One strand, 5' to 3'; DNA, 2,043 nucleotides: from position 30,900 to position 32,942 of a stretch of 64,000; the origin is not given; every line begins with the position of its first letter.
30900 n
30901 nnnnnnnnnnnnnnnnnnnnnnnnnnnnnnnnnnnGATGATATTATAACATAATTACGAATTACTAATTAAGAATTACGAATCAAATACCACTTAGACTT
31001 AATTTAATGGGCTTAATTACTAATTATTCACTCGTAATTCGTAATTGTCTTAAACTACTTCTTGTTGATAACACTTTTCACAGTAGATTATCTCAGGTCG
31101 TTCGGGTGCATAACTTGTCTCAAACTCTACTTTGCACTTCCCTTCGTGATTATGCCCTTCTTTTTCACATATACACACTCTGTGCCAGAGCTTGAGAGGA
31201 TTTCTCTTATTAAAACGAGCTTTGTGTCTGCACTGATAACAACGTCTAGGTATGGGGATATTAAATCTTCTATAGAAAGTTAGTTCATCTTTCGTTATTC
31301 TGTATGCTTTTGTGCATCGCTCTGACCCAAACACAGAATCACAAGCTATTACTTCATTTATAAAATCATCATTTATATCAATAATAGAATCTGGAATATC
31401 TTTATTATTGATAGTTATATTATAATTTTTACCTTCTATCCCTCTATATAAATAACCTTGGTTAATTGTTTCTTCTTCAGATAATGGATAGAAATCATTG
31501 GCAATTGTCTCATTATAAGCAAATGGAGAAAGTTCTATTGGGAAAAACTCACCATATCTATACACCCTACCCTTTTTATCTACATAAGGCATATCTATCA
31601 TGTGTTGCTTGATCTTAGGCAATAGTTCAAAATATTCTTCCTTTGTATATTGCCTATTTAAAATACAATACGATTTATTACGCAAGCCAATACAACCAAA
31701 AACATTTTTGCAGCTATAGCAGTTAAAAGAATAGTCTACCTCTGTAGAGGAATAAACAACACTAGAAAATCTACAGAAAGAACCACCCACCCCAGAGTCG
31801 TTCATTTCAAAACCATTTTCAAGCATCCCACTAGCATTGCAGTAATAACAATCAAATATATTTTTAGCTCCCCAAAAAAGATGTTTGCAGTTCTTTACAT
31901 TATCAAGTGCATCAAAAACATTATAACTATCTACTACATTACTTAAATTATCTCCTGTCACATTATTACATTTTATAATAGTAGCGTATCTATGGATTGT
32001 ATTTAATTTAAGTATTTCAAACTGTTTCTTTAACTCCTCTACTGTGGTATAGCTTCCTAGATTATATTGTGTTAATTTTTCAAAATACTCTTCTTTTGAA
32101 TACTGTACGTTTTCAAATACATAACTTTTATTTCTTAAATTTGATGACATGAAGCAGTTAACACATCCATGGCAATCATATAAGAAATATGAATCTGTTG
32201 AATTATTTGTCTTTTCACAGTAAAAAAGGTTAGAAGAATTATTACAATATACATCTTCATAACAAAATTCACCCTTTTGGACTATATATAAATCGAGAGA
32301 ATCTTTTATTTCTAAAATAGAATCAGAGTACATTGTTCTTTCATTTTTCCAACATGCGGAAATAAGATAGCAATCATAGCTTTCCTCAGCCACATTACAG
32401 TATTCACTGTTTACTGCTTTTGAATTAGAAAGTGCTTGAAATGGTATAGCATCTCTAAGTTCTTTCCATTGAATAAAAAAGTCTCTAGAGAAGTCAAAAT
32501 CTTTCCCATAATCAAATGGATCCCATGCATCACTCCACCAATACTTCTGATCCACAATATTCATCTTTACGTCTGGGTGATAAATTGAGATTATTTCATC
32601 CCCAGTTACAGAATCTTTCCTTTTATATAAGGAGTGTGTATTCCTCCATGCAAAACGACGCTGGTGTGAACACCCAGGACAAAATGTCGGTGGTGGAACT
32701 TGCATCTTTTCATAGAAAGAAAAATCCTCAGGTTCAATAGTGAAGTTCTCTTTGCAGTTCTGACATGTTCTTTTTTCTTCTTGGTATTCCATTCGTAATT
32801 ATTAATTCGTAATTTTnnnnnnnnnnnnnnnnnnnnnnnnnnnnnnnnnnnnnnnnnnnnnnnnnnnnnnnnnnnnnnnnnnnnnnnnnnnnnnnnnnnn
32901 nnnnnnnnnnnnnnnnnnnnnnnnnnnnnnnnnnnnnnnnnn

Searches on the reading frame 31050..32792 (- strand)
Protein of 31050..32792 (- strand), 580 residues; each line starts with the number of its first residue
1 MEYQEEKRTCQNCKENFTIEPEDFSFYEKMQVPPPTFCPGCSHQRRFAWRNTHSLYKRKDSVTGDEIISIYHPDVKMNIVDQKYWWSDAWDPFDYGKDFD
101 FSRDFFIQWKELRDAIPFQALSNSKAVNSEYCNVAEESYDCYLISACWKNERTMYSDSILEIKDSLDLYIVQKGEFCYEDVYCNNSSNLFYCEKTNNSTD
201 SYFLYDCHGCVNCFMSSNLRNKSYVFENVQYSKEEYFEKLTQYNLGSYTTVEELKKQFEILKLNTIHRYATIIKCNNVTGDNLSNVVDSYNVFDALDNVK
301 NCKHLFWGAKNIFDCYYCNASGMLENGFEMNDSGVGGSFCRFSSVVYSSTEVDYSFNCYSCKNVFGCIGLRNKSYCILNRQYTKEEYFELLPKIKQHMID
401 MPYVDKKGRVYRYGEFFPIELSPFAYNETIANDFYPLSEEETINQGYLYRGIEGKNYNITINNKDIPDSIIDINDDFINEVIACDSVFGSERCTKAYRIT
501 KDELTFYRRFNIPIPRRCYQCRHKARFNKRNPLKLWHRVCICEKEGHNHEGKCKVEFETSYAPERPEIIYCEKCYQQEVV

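Call 9: search_protein_families(library=pfam, proteins=[window:31050-32792:-], max_evalue=0.01)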
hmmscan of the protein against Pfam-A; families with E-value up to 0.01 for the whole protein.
window:31050-32792:- (580 aa): 0 families

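Call 13: find_encoding_contigs(protein=window:31050-32792:-, flank=10000, max_places=10)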
Protein window:31050-32792:- (580 aa): no gene with exactly this product is on record in the collection.

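Call 15: find_homologous_proteins(query=window:31050-32792:-, max_evalue=1e-10)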
Query window:31050-32792:- (580 aa): 5884 proteins with E <= 1e-10 among 8000 candidates; the best 120 are listed.
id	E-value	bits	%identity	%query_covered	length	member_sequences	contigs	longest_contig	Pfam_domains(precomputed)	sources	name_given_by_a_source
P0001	0.0e+0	1380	100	100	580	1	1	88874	-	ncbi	-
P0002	0.0e+0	1084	77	99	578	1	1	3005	-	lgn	-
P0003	0.0e+0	1059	76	99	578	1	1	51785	-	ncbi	-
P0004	0.0e+0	1019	73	99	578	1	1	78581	-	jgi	jgi:hypothetical protein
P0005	0.0e+0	1012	72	99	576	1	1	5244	-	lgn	-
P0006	3.6e-298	1008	71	99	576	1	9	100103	-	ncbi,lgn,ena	-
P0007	7.1e-294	994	72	99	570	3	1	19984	-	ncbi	-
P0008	1.2e-293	993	69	100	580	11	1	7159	-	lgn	-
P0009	2.6e-289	979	70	100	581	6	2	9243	-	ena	-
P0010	3.3e-288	975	70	99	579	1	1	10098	-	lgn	-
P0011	4.8e-286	968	70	99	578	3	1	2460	-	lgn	-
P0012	4.8e-285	965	69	99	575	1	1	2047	-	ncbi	-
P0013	3.1e-283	959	68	99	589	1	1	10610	-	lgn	-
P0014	1.6e-281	953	68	99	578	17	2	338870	-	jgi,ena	jgi:hypothetical protein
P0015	2.8e-278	942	68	99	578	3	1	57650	-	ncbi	-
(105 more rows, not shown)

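Call 16: find_encoding_contigs(protein=P0001, flank=10000, max_places=3)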
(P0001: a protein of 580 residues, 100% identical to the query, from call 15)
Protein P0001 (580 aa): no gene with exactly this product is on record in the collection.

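Call 17: find_encoding_contigs(protein=P0003, flank=10000, max_places=3)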
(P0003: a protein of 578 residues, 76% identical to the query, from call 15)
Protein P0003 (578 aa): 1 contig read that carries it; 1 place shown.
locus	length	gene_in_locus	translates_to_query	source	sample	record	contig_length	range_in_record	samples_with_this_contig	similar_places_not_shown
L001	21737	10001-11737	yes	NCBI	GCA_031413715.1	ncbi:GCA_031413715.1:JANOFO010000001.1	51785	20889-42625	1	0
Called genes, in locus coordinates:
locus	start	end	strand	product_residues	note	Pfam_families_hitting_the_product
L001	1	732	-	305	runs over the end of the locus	PF03741:TerC (weak), PF04332:DUF475, PF03741:TerC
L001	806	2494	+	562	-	-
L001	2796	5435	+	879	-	PF03477:ATP-cone, PF00317:Ribonuc_red_lgN, PF02867:Ribonuc_red_lgC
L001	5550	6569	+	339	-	PF00268:Ribonuc_red_sm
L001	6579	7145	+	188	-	-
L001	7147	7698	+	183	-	PF02600:DsbB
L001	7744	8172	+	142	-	PF03091:CutA1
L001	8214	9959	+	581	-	-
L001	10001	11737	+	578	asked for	-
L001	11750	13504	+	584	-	PF05157:MshEN, PF00437:T2SSE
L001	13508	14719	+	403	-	PF00482:T2SSF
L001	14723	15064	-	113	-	-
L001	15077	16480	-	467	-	-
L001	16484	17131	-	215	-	PF07963:N_methyl (weak)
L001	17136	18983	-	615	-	PF07963:N_methyl (weak), PF13620:CarboxypepD_reg (weak)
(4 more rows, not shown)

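Call 18: find_encoding_contigs(protein=P0004, flank=10000, max_places=3)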
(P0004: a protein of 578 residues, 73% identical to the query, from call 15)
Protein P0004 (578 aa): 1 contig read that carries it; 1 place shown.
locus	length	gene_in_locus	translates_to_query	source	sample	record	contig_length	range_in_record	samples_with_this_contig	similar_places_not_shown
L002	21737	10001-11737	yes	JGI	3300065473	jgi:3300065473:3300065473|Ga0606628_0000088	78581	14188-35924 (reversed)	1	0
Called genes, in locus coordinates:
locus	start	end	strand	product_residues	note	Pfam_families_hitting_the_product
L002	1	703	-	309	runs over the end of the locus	PF04332:DUF475, PF03741:TerC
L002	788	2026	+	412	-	PF07690:MFS_1, PF00083:Sugar_tr, PF12832:MFS_1_like, PF03209:PUCC (faint)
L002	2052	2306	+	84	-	PF01541:GIY-YIG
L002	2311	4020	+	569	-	-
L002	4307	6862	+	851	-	PF03477:ATP-cone, PF00317:Ribonuc_red_lgN, PF02867:Ribonuc_red_lgC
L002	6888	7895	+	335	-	PF00268:Ribonuc_red_sm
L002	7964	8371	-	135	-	-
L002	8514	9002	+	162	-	-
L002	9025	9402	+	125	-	-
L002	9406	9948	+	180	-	PF02600:DsbB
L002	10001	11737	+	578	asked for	-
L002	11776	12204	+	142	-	PF03091:CutA1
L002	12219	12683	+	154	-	-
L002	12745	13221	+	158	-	PF00254:FKBP_C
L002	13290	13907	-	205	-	-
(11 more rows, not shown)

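Call 40: find_encoding_contigs(protein=P0002, flank=10000, max_places=2)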
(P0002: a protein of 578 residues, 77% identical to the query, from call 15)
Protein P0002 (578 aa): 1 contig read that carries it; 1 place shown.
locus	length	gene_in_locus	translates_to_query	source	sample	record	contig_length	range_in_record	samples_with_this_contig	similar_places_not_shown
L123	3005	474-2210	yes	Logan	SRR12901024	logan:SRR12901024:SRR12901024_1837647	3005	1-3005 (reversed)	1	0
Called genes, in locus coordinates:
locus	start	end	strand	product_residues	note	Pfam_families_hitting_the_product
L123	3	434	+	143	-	?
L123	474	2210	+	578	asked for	-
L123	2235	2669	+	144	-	PF03091:CutA1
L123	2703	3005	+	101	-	?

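Call 41: find_encoding_contigs(protein=P0006, flank=10000, max_places=2)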
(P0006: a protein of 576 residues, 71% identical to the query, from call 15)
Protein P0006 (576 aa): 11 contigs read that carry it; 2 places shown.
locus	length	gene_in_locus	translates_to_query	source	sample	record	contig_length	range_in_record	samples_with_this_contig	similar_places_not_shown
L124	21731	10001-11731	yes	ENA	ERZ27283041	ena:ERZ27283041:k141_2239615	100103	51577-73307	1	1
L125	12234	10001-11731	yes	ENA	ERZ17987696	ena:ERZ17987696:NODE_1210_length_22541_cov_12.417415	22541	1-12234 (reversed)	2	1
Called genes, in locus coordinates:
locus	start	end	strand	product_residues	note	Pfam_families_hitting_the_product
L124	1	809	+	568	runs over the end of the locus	-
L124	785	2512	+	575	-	-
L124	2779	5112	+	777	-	PF03477:ATP-cone, PF17975:RNR_Alpha, PF21995:RNR-II_ins_dom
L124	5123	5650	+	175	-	PF07155:ECF-ribofla_trS (weak)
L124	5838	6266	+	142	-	PF14478:DUF4430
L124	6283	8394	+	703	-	PF16403:Bact_surface_Ig-like, PF13243:SQHop_cyclase_C (faint)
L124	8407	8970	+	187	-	-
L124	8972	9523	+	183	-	PF02600:DsbB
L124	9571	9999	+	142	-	PF03091:CutA1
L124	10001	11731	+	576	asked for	-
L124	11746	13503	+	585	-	PF05157:MshEN, PF00437:T2SSE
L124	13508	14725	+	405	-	PF00482:T2SSF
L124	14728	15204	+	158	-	-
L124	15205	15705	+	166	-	-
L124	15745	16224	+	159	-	-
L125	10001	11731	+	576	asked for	-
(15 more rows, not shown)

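Call 42: find_encoding_contigs(protein=P0007, flank=10000, max_places=2)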
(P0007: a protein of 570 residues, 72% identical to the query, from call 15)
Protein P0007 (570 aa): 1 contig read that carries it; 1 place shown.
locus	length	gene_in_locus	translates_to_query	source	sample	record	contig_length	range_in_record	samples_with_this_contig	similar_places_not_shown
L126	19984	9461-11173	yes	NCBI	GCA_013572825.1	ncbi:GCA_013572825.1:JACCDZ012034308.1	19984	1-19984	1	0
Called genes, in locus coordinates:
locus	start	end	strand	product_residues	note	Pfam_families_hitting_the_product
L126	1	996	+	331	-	?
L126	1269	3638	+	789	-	PF03477:ATP-cone, PF17975:RNR_Alpha, PF21995:RNR-II_ins_dom, PF02867:Ribonuc_red_lgC (faint)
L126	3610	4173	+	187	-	PF07155:ECF-ribofla_trS (weak)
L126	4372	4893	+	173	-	PF14478:DUF4430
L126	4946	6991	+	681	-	PF13243:SQHop_cyclase_C (faint)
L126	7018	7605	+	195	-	-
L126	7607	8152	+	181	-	PF02600:DsbB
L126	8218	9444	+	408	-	PF07690:MFS_1, PF00083:Sugar_tr, PF12832:MFS_1_like, PF07690:MFS_1 (weak)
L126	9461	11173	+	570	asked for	-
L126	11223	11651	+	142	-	PF03091:CutA1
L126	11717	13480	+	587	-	PF05157:MshEN, PF00437:T2SSE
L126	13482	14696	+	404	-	PF28597:T2SSF_N (faint), PF00482:T2SSF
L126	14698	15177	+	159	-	-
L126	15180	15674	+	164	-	-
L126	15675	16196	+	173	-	PF07963:N_methyl (faint)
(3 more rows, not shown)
